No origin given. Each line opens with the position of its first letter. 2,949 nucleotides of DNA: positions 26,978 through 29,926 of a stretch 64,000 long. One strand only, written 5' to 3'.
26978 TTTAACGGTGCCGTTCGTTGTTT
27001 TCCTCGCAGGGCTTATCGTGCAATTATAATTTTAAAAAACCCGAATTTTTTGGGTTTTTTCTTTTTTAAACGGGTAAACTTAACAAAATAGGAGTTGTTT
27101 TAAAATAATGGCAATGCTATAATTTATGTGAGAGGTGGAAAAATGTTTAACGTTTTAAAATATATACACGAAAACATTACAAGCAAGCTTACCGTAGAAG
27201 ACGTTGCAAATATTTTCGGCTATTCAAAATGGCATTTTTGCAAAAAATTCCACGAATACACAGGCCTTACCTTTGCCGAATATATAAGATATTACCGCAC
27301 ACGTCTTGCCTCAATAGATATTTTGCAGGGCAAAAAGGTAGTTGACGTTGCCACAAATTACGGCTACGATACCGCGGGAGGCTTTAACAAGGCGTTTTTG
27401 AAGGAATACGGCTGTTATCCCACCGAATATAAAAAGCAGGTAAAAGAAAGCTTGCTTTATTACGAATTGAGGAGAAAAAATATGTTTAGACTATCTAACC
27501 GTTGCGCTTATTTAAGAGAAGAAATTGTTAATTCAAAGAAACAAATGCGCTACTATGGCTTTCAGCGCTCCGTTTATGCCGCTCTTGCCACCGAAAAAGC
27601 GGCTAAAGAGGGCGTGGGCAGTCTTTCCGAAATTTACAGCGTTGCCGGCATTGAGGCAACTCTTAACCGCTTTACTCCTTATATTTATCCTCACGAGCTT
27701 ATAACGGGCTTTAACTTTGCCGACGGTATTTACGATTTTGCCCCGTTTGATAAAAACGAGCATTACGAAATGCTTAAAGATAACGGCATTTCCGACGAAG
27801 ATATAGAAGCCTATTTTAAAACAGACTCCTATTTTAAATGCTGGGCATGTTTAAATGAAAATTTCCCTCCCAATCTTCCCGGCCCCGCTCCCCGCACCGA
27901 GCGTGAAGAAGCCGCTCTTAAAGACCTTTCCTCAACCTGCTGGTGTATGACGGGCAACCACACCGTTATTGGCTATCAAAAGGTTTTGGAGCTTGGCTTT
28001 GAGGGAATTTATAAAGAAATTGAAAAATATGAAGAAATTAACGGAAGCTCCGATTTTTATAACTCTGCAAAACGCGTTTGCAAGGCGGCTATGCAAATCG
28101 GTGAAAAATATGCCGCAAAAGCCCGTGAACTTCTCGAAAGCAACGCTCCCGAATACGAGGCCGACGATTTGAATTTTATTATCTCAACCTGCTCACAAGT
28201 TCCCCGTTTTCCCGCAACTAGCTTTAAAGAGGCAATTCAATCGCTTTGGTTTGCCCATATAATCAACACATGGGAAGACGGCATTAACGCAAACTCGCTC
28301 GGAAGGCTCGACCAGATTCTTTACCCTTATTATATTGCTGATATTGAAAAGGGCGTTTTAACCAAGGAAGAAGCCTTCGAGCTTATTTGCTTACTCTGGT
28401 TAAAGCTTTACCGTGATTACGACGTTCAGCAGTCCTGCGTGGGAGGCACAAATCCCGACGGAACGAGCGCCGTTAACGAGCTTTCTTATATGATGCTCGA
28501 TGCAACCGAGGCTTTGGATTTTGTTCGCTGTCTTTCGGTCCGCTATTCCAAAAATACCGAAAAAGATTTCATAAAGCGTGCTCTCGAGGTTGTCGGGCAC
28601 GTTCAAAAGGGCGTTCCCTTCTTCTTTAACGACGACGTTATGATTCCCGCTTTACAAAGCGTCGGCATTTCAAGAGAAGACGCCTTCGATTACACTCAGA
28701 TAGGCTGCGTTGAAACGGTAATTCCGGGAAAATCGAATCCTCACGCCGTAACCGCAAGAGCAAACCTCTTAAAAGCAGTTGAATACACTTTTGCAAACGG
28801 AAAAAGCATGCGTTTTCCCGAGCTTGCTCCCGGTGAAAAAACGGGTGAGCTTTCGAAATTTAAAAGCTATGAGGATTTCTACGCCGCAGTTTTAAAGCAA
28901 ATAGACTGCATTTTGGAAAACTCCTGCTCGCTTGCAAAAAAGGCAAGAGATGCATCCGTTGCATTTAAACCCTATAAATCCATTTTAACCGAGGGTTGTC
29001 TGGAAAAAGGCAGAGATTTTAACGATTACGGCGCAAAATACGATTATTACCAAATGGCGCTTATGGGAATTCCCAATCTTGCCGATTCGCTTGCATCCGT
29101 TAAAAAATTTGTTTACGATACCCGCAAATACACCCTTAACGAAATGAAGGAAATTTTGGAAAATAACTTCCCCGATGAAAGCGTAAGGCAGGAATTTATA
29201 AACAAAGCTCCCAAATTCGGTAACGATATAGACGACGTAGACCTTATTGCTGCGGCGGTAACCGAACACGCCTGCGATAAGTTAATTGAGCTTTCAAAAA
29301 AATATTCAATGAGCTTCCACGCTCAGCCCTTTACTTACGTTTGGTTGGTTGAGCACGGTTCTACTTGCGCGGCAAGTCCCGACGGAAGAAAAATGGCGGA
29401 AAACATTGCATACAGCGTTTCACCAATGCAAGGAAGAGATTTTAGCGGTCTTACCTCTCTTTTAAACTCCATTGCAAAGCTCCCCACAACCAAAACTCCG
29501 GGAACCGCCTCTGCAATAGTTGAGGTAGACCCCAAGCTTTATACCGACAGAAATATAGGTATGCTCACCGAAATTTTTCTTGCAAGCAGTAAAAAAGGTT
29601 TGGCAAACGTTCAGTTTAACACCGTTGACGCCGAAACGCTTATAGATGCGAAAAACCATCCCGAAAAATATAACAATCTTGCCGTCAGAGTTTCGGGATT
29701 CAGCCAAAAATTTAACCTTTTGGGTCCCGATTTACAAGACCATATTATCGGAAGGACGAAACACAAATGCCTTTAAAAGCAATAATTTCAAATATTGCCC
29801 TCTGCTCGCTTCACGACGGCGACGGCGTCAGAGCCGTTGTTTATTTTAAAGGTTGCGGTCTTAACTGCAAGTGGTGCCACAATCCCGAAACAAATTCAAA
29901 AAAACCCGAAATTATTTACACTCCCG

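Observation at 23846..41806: Candidate undescribed system: six diversified beta-helix-like lipoprotein paralogues around an AEC permease / glycyl-radical eliminase / activase core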

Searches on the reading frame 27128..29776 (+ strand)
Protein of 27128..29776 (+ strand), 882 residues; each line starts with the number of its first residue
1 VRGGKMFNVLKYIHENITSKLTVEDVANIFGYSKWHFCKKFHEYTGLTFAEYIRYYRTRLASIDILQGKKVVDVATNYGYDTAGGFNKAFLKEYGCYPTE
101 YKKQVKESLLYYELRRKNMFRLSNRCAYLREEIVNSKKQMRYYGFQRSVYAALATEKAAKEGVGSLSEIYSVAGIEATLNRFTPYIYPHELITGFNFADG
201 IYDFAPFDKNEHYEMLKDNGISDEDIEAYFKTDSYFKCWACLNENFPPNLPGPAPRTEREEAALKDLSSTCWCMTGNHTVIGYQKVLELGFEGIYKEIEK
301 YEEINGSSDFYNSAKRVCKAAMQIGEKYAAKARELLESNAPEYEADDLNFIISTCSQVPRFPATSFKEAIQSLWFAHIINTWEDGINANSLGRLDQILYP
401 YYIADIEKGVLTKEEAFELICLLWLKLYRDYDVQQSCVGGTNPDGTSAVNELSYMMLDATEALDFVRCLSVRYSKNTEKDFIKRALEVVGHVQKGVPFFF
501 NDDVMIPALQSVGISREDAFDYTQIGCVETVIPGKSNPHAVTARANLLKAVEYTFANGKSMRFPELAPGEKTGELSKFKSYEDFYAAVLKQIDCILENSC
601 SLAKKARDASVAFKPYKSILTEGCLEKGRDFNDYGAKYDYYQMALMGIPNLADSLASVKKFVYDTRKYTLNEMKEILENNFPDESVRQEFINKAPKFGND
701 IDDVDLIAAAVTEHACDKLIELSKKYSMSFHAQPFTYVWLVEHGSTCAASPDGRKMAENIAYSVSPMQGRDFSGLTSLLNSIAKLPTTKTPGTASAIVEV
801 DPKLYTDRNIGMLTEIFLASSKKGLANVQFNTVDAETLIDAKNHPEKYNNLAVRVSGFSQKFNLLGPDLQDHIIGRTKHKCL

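Call 4: search_protein_families(library=pfam, proteins=[window:27128-29776:+], max_evalue=0.1)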
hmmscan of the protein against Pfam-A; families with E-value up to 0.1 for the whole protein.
window:27128-29776:+ (882 aa): 4 families
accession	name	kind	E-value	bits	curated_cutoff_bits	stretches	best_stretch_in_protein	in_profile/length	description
PF02901.20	PFL-like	-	2.6e-124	416.7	24.3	1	131-736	10-639/647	Pyruvate formate lyase-like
PF01228.26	Gly_radical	-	1.1e-21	77.7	22.2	1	763-863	4-106/106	Glycine radical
PF12833.13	HTH_18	-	1.8e-17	63.9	33.6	1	27-104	2-80/80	Helix-turn-helix domain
PF00165.29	HTH_AraC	-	1.6e-12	47.6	26.6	1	13-54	1-42/42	Bacterial regulatory helix-turn-helix proteins, AraC family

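Call 5: search_protein_families(library=ncbifam, proteins=[window:27128-29776:+], max_evalue=0.1)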
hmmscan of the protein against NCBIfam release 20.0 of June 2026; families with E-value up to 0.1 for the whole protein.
window:27128-29776:+ (882 aa): 36 families (the best 25 are shown)
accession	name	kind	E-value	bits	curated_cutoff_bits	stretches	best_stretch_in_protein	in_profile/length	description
TIGR01774.1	PFL2-3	subfamily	1.9e-121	406.8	678.2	1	277-880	156-785/786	formate C-acetyltransferase/glycerol dehydratase family glycyl radical enzyme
NF043068.1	glycl_HYPD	equivalog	6.6e-99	332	1100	1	283-880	159-783/784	trans-4-hydroxy-L-proline dehydratase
NF048011.1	SfplDhtHpsGDes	equivalog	1e-96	325.1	1000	1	221-880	131-820/821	(2S)-3-sulfopropanediol dehydratase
NF007437.0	PRK09983.1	equivalog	4.4e-94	316.1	1109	1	277-880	155-764/765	formate C-acetyltransferase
TIGR04394.1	choline_CutC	equivalog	2e-89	301.1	1050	1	308-878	198-785/789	choline trimethylamine-lyase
NF048009.1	SfplDhtHpfGKleb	equivalog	1e-77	262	1000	1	277-878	183-821/824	(2S)-3-sulfopropanediol dehydratase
NF033718.1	indole_decarb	equivalog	4.3e-67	227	1100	2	282-682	228-645/868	indoleacetate decarboxylase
NF033715.1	glycyl_HPDL_Lrg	equivalog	1e-61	208.9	1150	2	276-681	225-678/901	4-hydroxyphenylacetate decarboxylase large subunit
TIGR01255.1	pyr_form_ly_1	equivalog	8.5e-33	113.8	994.2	2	692-881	546-743/744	formate C-acetyltransferase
NF012144.2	ramA_TF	equivalog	2.3e-17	63.4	180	1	9-104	10-106/108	RamA family antibiotic efflux transcriptional regulator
NF007584.0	PRK10219.1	equivalog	6.9e-16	58.5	174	1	9-104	10-106/107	superoxide response transcriptional regulator SoxS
NF012228.1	RobA_TF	equivalog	3e-15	56.5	380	1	8-104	7-104/286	MDR efflux pump AcrAB transcriptional activator RobA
NF038360.1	rad_fix_GrcA3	exception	3.6e-15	55.8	158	1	808-881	4-77/78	autonomous glycyl radical cofactor GrcA3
NF011701.0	PRK15121.1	equivalog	4.9e-13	49.2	426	1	8-104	9-106/289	MDR efflux pump AcrAB transcriptional activator RobA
NF008341.1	PRK11127.1-1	equivalog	3.3e-12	46.2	145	1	805-880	3-78/80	autonomous glycyl radical cofactor GrcA2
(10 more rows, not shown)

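Call 8: search_solved_structures(query=window:27128-29776:+, max_evalue=1e-10)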
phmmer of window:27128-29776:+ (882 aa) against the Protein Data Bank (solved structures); distinct sequences matched with E-value up to 1e-10: 37.
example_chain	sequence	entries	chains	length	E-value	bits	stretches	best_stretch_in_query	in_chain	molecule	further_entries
1r8w_A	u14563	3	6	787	7e-93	315.4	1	277-879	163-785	glycerol dehydratase | B12-independent glycerol dehydratase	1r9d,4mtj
9rco_A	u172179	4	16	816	1.8e-88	300.8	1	277-879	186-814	Glycyl radical protein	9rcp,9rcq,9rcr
5i2a_A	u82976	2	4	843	5.8e-85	289.2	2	277-681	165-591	Diol-dehydratase | Diol dehydratase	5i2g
8id1_A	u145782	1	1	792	3.4e-84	286.6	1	278-879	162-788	Formate C-acetyltransferase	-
6vxc_A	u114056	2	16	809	6.8e-81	275.7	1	277-879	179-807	Trans-4-hydroxy-L-proline dehydratase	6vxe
9f3w_A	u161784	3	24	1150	2.6e-78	267.2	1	308-877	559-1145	Choline trimethylamine-lyase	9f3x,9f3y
5faw_A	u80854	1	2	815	4e-77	263.3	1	308-878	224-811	Choline trimethylamine-lyase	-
9ht9_A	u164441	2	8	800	1.3e-76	261.6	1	308-878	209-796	Choline trimethylamine-lyase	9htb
9r0v_A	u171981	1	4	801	1.3e-76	261.6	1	308-878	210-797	Choline trimethylamine-lyase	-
6vue_A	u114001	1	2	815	1.4e-76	261.5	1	308-878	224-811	Choline trimethylamine-lyase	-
5fay_A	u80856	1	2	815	1.4e-76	261.5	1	308-878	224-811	Choline trimethylamine-lyase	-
5fau_A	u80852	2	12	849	1.6e-76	261.3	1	308-878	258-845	Choline trimethylamine-lyase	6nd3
5fav_A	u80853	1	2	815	3.6e-76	260.1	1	308-878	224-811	Choline trimethylamine-lyase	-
5kdp_A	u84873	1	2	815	9.2e-76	258.8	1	308-878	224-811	Choline trimethylamine-lyase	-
8id7_A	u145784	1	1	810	1.3e-74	255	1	277-880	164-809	Probable dehydratase YbiW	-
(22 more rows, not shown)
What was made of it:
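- On AraC/XylS DNA-binding domain (N-terminus of the GRE): RamA, SoxS and Rob are the best NCBIfam and PDB matches (calls 5, 8).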

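Call 13: find_homologous_proteins(query=window:27128-29776:+)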
Query window:27128-29776:+ (882 aa): 711 proteins with E <= 0.001 among 8000 candidates; the best 120 are listed.
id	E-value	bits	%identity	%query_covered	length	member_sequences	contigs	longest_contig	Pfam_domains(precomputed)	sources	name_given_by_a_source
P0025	0.0e+0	2030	100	99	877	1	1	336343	PF12833.14,PF02901.21,PF00165.30,PF01228.27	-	-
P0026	0.0e+0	1468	71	99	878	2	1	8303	PF12833.14,PF02901.21,PF00165.30,PF01228.27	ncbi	-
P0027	0.0e+0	1311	65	99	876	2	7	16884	PF12833.14,PF02901.21,PF00165.30,PF01228.27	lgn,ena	-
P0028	0.0e+0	1309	64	99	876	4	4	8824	PF12833.14,PF02901.21,PF00165.30,PF01228.27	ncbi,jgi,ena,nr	ncbi:MAG: helix-turn-helix domain-containing protein [Ruminococcaceae bacterium]|nr:helix-turn-helix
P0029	0.0e+0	1295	64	99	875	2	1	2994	PF12833.14,PF02901.21,PF00165.30,PF01228.27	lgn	-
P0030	0.0e+0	1289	64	99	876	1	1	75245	PF12833.14,PF02901.21,PF00165.30,PF01228.27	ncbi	-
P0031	0.0e+0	1284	64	99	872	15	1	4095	PF12833.14,PF02901.21,PF00165.30,PF01228.27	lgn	-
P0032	0.0e+0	1279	63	99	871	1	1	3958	PF12833.14,PF02901.21,PF00165.30,PF01228.27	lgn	-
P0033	0.0e+0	1274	63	99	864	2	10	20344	PF12833.14,PF02901.21,PF00165.30,PF01228.27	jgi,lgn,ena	-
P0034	0.0e+0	1268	63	99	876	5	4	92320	PF12833.14,PF02901.21,PF00165.30,PF01228.27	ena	-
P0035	0.0e+0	1267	62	99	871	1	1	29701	PF12833.14,PF02901.21,PF00165.30,PF01228.27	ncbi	-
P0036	0.0e+0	1265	63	99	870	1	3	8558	PF12833.14,PF02901.21,PF00165.30,PF01228.27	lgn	-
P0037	0.0e+0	1263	63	99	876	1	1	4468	PF12833.14,PF02901.21,PF00165.30,PF01228.27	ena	-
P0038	0.0e+0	1260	63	99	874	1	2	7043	PF12833.14,PF02901.21,PF00165.30,PF01228.27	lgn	-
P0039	0.0e+0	1260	63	99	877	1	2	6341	PF12833.14,PF02901.21,PF00165.30,PF01228.27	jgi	-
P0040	0.0e+0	1259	62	99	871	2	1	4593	PF12833.14,PF02901.21,PF00165.30,PF01228.27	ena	-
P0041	0.0e+0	1258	62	99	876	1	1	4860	PF12833.14,PF02901.21,PF00165.30,PF01228.27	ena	-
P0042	0.0e+0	1254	62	99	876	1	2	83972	PF12833.14,PF02901.21,PF00165.30,PF01228.27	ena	-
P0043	0.0e+0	1254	62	100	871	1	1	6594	PF12833.14,PF02901.21,PF00165.30,PF01228.27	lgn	-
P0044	0.0e+0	1254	63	99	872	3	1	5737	PF12833.14,PF02901.21,PF00165.30,PF01228.27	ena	-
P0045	0.0e+0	1254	61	99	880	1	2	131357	PF12833.14,PF02901.21,PF00165.30,PF01228.27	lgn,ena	-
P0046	0.0e+0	1253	63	99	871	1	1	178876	PF12833.14,PF02901.21,PF00165.30,PF01228.27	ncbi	-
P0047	0.0e+0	1252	62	99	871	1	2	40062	PF12833.14,PF02901.21,PF00165.30,PF01228.27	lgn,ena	-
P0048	0.0e+0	1252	63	99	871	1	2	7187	PF12833.14,PF02901.21,PF00165.30,PF01228.27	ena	-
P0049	0.0e+0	1250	62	99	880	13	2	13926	PF12833.14,PF02901.21,PF00165.30,PF01228.27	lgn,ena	-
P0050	0.0e+0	1250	63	99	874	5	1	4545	PF12833.14,PF02901.21,PF00165.30,PF01228.27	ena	-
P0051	0.0e+0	1249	63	99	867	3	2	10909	PF12833.14,PF02901.21,PF00165.30,PF01228.27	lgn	-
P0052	0.0e+0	1248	64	99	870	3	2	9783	PF12833.14,PF02901.21,PF00165.30,PF01228.27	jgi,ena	-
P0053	0.0e+0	1248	63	100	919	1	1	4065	PF12833.14,PF02901.21,PF00165.30,PF01228.27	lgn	-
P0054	0.0e+0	1246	62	99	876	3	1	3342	PF12833.14,PF02901.21,PF00165.30,PF01228.27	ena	-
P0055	0.0e+0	1245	64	99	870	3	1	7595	PF12833.14,PF02901.21,PF00165.30,PF01228.27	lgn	-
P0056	0.0e+0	1245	63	99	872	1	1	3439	PF12833.14,PF02901.21,PF00165.30,PF01228.27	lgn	-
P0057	0.0e+0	1245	63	99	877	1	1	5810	PF12833.14,PF02901.21,PF00165.30,PF01228.27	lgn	-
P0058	0.0e+0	1244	64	99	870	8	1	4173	PF12833.14,PF02901.21,PF00165.30,PF01228.27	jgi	-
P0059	0.0e+0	1243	64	99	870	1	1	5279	PF12833.14,PF02901.21,PF00165.30,PF01228.27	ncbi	-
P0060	0.0e+0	1242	62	99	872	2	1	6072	PF12833.14,PF02901.21,PF00165.30,PF01228.27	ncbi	-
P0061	0.0e+0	1242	62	99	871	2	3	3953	PF12833.14,PF02901.21,PF00165.30,PF01228.27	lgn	-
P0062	0.0e+0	1242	63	99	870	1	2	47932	PF12833.14,PF02901.21,PF00165.30,PF01228.27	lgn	-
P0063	0.0e+0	1241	63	99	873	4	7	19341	PF12833.14,PF02901.21,PF00165.30,PF01228.27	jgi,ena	-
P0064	0.0e+0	1241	62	99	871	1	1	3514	PF12833.14,PF02901.21,PF00165.30,PF01228.27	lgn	-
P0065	0.0e+0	1240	64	99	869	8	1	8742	PF12833.14,PF02901.21,PF00165.30,PF01228.27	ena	-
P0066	0.0e+0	1240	62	99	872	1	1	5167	PF12833.14,PF02901.21,PF00165.30,PF01228.27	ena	-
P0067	0.0e+0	1239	62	99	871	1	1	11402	PF12833.14,PF02901.21,PF00165.30,PF01228.27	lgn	-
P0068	0.0e+0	1238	64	99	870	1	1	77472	PF12833.14,PF02901.21,PF01228.27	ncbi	-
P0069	0.0e+0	1237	62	99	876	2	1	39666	PF12833.14,PF02901.21,PF01228.27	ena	-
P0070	0.0e+0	1237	61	99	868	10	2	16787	PF12833.14,PF02901.21,PF00165.30,PF01228.27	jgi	-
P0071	0.0e+0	1237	62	99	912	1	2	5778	PF12833.14,PF02901.21,PF00165.30,PF01228.27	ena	-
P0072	0.0e+0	1237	61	99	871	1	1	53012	PF12833.14,PF02901.21,PF00165.30,PF01228.27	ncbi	-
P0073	0.0e+0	1236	62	99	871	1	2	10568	PF12833.14,PF02901.21,PF00165.30,PF01228.27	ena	-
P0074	0.0e+0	1235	63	99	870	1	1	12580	PF12833.14,PF02901.21,PF00165.30,PF01228.27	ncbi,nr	ncbi:MAG: pyruvate formate lyase family protein [Clostridia bacterium]|nr:pyruvate formate lyase fam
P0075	0.0e+0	1234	63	99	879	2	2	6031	PF12833.14,PF02901.21,PF00165.30,PF01228.27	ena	-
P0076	0.0e+0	1234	61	99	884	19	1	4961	PF12833.14,PF02901.21,PF00165.30,PF01228.27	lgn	-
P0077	0.0e+0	1234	63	99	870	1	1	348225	PF12833.14,PF02901.21,PF00165.30,PF01228.27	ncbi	-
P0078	0.0e+0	1233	62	99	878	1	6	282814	PF12833.14,PF02901.21,PF00165.30,PF01228.27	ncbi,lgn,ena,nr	ncbi:MAG: helix-turn-helix domain-containing protein [Clostridia bacterium]|nr:helix-turn-helix doma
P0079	0.0e+0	1233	64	99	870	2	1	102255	PF12833.14,PF02901.21,PF00165.30,PF01228.27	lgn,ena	-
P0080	0.0e+0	1233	62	99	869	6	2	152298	PF12833.14,PF02901.21,PF00165.30,PF01228.27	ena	-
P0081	0.0e+0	1232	62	99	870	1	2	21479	PF12833.14,PF02901.21,PF00165.30,PF01228.27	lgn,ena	-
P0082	0.0e+0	1232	62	99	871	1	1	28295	PF12833.14,PF02901.21,PF00165.30,PF01228.27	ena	-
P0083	0.0e+0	1232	62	99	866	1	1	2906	PF12833.14,PF02901.21,PF00165.30,PF01228.27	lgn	-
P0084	0.0e+0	1231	63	99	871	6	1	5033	PF12833.14,PF02901.21,PF00165.30,PF01228.27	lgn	-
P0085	0.0e+0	1231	61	100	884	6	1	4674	PF12833.14,PF02901.21,PF00165.30,PF01228.27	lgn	-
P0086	0.0e+0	1230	62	99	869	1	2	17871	PF12833.14,PF02901.21,PF00165.30,PF01228.27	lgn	-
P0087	0.0e+0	1229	63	99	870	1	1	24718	PF12833.14,PF02901.21,PF00165.30,PF01228.27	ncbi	-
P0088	0.0e+0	1229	61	99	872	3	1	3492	PF12833.14,PF02901.21,PF00165.30,PF01228.27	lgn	-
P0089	0.0e+0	1229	62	99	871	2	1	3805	PF12833.14,PF02901.21,PF00165.30,PF01228.27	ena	-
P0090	0.0e+0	1229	61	99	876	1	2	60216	PF12833.14,PF02901.21,PF00165.30,PF01228.27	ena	-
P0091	0.0e+0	1229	63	99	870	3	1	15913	PF12833.14,PF02901.21,PF00165.30,PF01228.27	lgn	-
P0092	0.0e+0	1227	62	99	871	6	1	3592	PF12833.14,PF02901.21,PF00165.30,PF01228.27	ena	-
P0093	0.0e+0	1227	61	99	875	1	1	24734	PF12833.14,PF02901.21,PF00165.30,PF01228.27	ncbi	-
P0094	0.0e+0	1226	63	99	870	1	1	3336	PF12833.14,PF02901.21,PF00165.30,PF01228.27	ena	-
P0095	0.0e+0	1226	64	95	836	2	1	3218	PF12833.14,PF02901.21,PF01228.27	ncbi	ncbi:MAG: pyruvate formate lyase family protein, partial [Christensenellales bacterium]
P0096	0.0e+0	1226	62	99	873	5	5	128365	PF12833.14,PF02901.21,PF00165.30,PF01228.27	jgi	-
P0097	0.0e+0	1226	63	99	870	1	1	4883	PF12833.14,PF02901.21,PF00165.30,PF01228.27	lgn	-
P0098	0.0e+0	1224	62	99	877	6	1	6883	PF12833.14,PF02901.21,PF00165.30,PF01228.27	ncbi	-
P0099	0.0e+0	1224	62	100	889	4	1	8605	PF12833.14,PF02901.21,PF01228.27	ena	-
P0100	0.0e+0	1224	61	99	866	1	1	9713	PF12833.14,PF02901.21,PF00165.30,PF01228.27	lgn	-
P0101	0.0e+0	1224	62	99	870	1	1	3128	PF12833.14,PF02901.21,PF00165.30,PF01228.27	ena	-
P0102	0.0e+0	1223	62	99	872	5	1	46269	PF12833.14,PF02901.21,PF00165.30,PF01228.27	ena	-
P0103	0.0e+0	1223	63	99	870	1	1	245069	PF12833.14,PF02901.21,PF00165.30,PF01228.27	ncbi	-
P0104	0.0e+0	1223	62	99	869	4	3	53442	PF12833.14,PF02901.21,PF00165.30,PF01228.27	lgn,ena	-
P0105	0.0e+0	1223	63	99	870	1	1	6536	PF12833.14,PF02901.21,PF00165.30,PF01228.27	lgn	-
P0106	0.0e+0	1223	63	99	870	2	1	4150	PF12833.14,PF02901.21,PF00165.30,PF01228.27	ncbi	-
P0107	0.0e+0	1222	62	99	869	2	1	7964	PF12833.14,PF02901.21,PF00165.30,PF01228.27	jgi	-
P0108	0.0e+0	1222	62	99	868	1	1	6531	PF12833.14,PF02901.21,PF00165.30,PF01228.27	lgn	-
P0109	0.0e+0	1222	62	99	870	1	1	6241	PF12833.14,PF02901.21,PF00165.30,PF01228.27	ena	-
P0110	0.0e+0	1221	62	100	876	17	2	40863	PF12833.14,PF02901.21,PF00165.30,PF01228.27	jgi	-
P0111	0.0e+0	1221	61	99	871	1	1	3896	PF12833.14,PF02901.21,PF00165.30,PF01228.27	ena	-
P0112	0.0e+0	1221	63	99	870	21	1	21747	PF12833.14,PF02901.21,PF00165.30,PF01228.27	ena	-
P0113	0.0e+0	1221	62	99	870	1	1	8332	PF12833.14,PF02901.21,PF00165.30,PF01228.27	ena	-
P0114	0.0e+0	1219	62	99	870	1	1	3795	PF12833.14,PF02901.21,PF00165.30,PF01228.27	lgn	-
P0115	0.0e+0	1219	62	99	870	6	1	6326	PF12833.14,PF02901.21,PF00165.30,PF01228.27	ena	-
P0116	0.0e+0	1219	62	99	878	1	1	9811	PF12833.14,PF02901.21,PF00165.30,PF01228.27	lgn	-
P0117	0.0e+0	1218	62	99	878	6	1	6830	PF12833.14,PF02901.21,PF00165.30,PF01228.27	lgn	-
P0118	0.0e+0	1217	62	99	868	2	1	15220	PF12833.14,PF02901.21,PF00165.30,PF01228.27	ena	-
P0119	0.0e+0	1216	62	99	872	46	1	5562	PF12833.14,PF02901.21,PF00165.30,PF01228.27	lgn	-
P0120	0.0e+0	1216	62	99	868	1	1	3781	PF12833.14,PF02901.21,PF00165.30,PF01228.27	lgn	-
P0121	0.0e+0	1215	62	99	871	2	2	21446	PF12833.14,PF02901.21,PF00165.30,PF01228.27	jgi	-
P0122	0.0e+0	1215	62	99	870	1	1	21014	PF12833.14,PF02901.21,PF00165.30,PF01228.27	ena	-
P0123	0.0e+0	1214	61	99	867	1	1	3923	PF12833.14,PF02901.21,PF00165.30,PF01228.27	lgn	-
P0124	0.0e+0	1213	61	99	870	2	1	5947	PF12833.14,PF02901.21,PF00165.30,PF01228.27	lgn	-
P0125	0.0e+0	1213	61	99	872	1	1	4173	PF12833.14,PF02901.21,PF00165.30,PF01228.27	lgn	-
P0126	0.0e+0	1213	62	99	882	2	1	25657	PF12833.14,PF02901.21,PF00165.30,PF01228.27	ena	-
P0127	0.0e+0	1212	61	99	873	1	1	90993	PF12833.14,PF02901.21,PF00165.30,PF01228.27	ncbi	-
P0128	0.0e+0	1212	62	99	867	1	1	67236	PF12833.14,PF02901.21,PF00165.30,PF01228.27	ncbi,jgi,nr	ncbi:MAG: helix-turn-helix domain-containing protein [Ruminococcaceae bacterium]|nr:helix-turn-helix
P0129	0.0e+0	1211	63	99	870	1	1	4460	PF12833.14,PF02901.21,PF00165.30,PF01228.27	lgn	-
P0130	0.0e+0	1211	63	99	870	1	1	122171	PF12833.14,PF02901.21,PF00165.30,PF01228.27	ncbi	-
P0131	0.0e+0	1210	62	99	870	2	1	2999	PF12833.14,PF02901.21,PF00165.30,PF01228.27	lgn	-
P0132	0.0e+0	1210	63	99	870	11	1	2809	PF12833.14,PF02901.21,PF00165.30,PF01228.27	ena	-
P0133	0.0e+0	1210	62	99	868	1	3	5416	PF12833.14,PF02901.21,PF00165.30,PF01228.27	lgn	-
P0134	0.0e+0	1209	60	99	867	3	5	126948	PF12833.14,PF02901.21,PF00165.30,PF01228.27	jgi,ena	-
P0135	0.0e+0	1209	61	99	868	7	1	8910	PF12833.14,PF02901.21,PF00165.30,PF01228.27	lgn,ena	-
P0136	0.0e+0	1209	61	99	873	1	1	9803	PF12833.14,PF02901.21,PF00165.30,PF01228.27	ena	-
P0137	0.0e+0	1209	62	99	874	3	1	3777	PF12833.14,PF02901.21,PF00165.30,PF01228.27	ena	-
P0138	0.0e+0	1208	61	99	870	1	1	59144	PF12833.14,PF02901.21,PF00165.30,PF01228.27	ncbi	-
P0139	0.0e+0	1208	61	99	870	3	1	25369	PF12833.14,PF02901.21,PF00165.30,PF01228.27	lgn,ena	-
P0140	0.0e+0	1206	61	99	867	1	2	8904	PF12833.14,PF02901.21,PF00165.30,PF01228.27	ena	-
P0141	0.0e+0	1206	62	99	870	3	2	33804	PF12833.14,PF02901.21,PF00165.30,PF01228.27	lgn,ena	-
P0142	0.0e+0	1206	62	99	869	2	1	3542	PF12833.14,PF02901.21,PF00165.30,PF01228.27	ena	-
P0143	0.0e+0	1205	61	99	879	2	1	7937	PF12833.14,PF02901.21,PF00165.30,PF01228.27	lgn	-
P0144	0.0e+0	1205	61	99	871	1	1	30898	PF12833.14,PF02901.21,PF00165.30,PF01228.27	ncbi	-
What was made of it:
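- On Characterised GRE isofunctional groups (GDH, PDH, HypD, CutC, HpsG/HpfG, IslA, YbiW/PflD, decarboxylases): The best PDB hit scores 315 bits, against 2030 for self (calls 8, 13).
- Checked: The GRE most likely starts at ATG 27143, matching the 877-aa database entry P0025 (call 13).
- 711 database hits were found, and all 120 listed carry PF12833 (call 13).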

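Call 15: find_encoding_contigs(protein=P0026, flank=10000, max_places=2)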
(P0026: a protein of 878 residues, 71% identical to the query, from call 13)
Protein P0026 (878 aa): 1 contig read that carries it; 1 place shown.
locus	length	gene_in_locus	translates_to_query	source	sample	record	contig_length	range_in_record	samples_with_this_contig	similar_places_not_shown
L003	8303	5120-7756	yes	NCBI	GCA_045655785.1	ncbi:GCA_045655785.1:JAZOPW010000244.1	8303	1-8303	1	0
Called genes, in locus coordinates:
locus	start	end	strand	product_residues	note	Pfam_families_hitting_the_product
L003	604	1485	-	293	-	PF02311:AraC_binding, PF07883:Cupin_2, PF00165:HTH_AraC (faint), PF12833:HTH_18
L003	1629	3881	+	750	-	PF08531:Bac_rhamnosid_N, PF05592:Bac_rhamnosid, PF17389:Bac_rhamnosid6H, PF17390:Bac_rhamnosid_C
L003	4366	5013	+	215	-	PF00702:Hydrolase, PF12710:HAD (weak), PF13419:HAD_2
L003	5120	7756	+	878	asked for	PF00165:HTH_AraC, PF12833:HTH_18, PF02901:PFL-like, PF01228:Gly_radical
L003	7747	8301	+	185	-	?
